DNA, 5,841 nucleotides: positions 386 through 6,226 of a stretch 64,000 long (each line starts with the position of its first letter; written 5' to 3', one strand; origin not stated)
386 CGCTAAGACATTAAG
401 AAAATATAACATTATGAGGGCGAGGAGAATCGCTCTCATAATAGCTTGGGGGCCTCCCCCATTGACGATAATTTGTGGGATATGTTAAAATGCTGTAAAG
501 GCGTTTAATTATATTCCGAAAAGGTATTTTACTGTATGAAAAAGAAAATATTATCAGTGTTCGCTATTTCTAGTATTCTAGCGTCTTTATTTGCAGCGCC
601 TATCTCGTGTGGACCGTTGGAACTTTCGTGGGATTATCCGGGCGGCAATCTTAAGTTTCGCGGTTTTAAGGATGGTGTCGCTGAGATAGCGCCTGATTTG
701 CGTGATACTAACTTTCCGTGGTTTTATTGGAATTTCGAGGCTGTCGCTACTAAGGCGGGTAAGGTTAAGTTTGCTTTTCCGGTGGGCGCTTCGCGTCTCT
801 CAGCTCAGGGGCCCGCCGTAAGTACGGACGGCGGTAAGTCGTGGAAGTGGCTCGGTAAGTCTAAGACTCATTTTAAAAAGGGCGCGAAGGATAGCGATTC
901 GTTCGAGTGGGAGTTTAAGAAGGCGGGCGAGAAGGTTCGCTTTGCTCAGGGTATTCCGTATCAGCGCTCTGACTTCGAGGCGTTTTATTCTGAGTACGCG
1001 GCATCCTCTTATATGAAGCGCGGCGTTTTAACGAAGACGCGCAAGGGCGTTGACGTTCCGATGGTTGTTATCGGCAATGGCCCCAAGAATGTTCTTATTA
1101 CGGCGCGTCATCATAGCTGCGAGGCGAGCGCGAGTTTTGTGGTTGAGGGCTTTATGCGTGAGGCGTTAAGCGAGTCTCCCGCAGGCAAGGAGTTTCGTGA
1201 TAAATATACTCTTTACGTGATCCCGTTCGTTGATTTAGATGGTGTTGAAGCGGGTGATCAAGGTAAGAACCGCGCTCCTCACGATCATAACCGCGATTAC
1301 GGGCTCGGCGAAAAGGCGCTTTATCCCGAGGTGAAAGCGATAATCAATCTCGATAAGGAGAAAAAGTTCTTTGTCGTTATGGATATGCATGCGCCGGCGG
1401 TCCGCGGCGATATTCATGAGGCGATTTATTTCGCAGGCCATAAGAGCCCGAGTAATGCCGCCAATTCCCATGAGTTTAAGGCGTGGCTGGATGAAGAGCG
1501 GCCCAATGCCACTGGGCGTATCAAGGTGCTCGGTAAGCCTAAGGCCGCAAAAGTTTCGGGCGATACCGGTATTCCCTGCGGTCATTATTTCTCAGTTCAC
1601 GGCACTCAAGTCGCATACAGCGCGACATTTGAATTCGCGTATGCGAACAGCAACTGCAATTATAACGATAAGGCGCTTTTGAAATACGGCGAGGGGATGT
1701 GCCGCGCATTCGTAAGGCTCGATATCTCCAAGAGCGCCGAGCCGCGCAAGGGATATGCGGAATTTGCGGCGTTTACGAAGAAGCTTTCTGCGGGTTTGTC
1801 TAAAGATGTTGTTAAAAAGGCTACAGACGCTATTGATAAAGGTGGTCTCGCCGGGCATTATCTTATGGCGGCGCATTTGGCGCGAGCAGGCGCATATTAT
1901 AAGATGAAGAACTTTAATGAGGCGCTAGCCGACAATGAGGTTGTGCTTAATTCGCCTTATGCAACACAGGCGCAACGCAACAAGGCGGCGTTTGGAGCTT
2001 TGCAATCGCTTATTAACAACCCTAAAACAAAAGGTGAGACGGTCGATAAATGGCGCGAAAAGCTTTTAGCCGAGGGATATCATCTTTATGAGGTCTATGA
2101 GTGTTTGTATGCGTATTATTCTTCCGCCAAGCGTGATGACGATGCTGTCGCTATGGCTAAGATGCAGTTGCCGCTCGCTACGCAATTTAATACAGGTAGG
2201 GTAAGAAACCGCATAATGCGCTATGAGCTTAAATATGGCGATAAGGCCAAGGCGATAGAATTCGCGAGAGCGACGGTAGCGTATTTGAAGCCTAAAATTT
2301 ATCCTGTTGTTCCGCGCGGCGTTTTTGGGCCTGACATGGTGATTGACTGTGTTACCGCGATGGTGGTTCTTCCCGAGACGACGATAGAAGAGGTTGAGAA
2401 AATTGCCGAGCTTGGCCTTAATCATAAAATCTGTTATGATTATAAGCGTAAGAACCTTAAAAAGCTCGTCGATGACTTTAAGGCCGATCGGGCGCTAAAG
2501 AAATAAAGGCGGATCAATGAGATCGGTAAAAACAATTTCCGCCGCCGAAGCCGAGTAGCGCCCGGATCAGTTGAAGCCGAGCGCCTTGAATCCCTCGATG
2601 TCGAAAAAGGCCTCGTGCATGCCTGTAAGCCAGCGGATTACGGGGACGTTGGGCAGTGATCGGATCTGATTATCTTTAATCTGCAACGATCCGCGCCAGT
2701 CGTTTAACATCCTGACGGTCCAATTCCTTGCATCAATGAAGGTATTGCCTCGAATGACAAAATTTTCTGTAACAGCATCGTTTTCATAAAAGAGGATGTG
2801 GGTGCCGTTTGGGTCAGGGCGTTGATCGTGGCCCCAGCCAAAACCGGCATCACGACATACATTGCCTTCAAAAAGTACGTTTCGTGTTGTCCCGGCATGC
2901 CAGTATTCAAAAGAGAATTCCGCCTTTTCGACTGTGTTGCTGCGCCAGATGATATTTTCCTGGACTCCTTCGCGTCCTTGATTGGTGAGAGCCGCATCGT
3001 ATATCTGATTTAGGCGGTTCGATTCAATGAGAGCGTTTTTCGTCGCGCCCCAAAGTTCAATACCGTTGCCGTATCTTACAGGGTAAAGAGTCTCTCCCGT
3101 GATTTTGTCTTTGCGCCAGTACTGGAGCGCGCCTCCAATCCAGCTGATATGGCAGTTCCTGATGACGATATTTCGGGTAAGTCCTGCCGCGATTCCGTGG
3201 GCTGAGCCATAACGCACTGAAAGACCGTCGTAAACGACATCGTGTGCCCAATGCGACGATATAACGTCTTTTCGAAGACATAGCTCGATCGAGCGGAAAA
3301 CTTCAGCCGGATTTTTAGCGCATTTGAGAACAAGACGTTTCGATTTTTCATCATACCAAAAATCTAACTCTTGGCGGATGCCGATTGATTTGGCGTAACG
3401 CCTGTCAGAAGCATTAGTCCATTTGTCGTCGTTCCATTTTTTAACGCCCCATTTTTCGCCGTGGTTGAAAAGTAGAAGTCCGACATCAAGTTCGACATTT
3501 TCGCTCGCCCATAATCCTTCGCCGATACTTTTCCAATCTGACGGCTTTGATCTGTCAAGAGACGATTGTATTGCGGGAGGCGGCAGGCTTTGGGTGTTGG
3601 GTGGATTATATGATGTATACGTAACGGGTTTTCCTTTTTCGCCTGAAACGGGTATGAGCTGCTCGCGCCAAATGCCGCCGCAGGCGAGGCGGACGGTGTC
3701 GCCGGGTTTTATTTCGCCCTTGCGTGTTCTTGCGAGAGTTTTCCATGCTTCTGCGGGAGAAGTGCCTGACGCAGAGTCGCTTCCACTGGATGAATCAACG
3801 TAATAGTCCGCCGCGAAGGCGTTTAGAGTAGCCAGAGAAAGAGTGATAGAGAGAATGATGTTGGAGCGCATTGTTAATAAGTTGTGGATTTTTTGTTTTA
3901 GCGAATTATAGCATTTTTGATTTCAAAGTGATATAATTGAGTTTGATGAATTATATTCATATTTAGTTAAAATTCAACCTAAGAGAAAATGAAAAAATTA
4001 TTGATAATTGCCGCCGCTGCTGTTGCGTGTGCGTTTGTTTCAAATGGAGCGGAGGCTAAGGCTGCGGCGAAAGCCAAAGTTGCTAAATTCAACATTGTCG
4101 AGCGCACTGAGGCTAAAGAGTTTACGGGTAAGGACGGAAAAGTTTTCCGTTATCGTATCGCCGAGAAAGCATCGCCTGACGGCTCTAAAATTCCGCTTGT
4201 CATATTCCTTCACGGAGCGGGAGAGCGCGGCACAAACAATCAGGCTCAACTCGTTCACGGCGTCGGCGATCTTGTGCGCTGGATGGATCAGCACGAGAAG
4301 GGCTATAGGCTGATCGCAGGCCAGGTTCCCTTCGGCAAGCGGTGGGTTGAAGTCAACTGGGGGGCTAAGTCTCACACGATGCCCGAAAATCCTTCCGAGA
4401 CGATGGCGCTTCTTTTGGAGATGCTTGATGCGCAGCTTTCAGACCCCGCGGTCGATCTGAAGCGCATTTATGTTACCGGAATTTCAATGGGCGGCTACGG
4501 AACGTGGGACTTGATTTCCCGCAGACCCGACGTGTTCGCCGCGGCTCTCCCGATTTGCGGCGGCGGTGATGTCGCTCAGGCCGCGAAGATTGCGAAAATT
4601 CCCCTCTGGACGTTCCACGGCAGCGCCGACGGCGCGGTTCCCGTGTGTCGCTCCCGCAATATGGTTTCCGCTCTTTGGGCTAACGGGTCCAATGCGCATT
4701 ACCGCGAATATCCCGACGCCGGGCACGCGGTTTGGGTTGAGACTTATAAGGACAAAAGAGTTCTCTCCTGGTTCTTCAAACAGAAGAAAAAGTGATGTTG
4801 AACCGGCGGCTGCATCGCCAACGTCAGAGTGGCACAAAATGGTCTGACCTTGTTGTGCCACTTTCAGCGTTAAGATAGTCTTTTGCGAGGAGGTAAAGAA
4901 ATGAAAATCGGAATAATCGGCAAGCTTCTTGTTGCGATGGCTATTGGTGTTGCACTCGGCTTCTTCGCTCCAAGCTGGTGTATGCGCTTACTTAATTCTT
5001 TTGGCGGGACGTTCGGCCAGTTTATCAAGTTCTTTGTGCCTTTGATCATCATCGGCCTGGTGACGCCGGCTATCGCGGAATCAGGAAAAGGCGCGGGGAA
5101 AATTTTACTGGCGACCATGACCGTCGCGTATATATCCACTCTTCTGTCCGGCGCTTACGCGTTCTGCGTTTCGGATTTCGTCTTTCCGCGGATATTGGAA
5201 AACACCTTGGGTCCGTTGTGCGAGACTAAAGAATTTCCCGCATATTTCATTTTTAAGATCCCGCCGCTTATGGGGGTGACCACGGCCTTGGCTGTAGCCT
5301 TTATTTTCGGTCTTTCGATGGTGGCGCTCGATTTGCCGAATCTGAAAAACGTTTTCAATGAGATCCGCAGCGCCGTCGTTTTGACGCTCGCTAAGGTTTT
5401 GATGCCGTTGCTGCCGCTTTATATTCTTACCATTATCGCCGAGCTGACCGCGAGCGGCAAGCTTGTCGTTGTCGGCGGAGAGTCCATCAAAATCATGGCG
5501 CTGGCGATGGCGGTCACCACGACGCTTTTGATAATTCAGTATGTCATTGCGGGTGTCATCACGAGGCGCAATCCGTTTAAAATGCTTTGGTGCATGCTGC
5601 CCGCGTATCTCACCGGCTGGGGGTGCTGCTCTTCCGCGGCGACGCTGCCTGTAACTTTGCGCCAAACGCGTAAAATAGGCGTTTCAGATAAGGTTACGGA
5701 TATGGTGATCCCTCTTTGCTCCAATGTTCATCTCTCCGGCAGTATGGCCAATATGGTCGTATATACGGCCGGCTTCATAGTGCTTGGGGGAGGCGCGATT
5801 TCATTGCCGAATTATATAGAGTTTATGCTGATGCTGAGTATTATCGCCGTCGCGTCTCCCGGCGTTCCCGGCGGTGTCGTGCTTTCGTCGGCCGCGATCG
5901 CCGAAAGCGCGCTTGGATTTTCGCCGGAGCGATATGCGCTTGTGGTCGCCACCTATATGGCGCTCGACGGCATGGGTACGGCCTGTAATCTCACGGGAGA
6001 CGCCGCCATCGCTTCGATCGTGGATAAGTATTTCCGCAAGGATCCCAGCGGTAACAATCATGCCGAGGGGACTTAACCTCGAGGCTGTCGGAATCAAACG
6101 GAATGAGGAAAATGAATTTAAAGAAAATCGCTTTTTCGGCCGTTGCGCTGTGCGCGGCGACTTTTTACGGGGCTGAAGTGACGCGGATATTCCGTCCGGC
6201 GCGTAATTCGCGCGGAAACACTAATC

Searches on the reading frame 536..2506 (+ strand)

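Call 92: search_protein_families(library=pfam, proteins=[window:536-2506:+], max_evalue=0.00001)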
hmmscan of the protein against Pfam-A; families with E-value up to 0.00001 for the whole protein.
window:536-2506:+ (656 aa): 1 family
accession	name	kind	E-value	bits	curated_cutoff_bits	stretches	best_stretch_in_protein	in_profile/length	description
PF00246.29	Peptidase_M14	-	2.5e-09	37.6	21.6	1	158-254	14-132/286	Zinc carboxypeptidase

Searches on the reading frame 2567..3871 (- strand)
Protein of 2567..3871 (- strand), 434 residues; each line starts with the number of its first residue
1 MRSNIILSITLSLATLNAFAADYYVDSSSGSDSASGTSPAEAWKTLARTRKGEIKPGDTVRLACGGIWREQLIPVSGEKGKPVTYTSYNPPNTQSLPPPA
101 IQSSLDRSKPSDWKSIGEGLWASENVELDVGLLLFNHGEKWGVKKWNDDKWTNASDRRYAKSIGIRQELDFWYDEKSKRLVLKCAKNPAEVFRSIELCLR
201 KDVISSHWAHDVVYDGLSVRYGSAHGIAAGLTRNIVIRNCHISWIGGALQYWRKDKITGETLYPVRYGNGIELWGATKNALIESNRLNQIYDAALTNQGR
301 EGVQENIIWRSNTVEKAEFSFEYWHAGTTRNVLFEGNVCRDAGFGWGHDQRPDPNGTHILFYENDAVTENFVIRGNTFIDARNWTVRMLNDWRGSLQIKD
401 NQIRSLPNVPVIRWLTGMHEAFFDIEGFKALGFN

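Call 92: search_protein_families(library=pfam, proteins=[window:2567-3871:-], max_evalue=0.00001)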
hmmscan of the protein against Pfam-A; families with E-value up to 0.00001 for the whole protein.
window:2567-3871:- (434 aa): 1 family
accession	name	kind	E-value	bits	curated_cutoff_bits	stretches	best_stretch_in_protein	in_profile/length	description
PF13229.12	Beta_helix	-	2.5e-06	27.6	25.9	1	226-382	2-138/158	Right handed beta helix region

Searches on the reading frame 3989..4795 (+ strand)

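Call 92: search_protein_families(library=pfam, proteins=[window:3989-4795:+], max_evalue=0.00001)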
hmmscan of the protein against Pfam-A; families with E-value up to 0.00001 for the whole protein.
window:3989-4795:+ (268 aa): 3 families
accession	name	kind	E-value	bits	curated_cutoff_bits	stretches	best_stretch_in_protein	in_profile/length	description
PF00326.27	Peptidase_S9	-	1e-11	45.2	22.6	0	143-204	49-110/213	Prolyl oligopeptidase family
PF01738.24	DLH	-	5.2e-10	39.7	21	1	128-249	63-189/217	Dienelactone hydrolase family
PF02230.22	Abhydrolase_2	-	2.8e-08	34.3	23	1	61-252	7-205/217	Phospholipase/Carboxylesterase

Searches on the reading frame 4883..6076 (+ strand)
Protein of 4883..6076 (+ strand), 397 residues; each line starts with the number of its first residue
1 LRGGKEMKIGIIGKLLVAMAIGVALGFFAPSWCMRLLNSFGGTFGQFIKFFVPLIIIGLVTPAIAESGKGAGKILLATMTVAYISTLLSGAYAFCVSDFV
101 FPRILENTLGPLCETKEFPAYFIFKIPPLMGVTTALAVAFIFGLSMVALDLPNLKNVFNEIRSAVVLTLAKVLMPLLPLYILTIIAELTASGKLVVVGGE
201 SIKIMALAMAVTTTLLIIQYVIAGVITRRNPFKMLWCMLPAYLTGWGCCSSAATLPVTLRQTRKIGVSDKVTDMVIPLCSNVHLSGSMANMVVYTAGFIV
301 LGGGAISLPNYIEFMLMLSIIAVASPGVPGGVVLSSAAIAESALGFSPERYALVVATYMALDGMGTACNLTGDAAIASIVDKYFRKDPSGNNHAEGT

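Call 92: search_protein_families(library=pfam, proteins=[window:4883-6076:+], max_evalue=0.00001)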
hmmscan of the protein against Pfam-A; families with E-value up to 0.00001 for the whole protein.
window:4883-6076:+ (397 aa): 1 family
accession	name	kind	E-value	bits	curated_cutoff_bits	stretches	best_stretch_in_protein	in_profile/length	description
PF00375.23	SDF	-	2e-63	215.2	27.9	1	13-382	3-386/387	Sodium:dicarboxylate symporter family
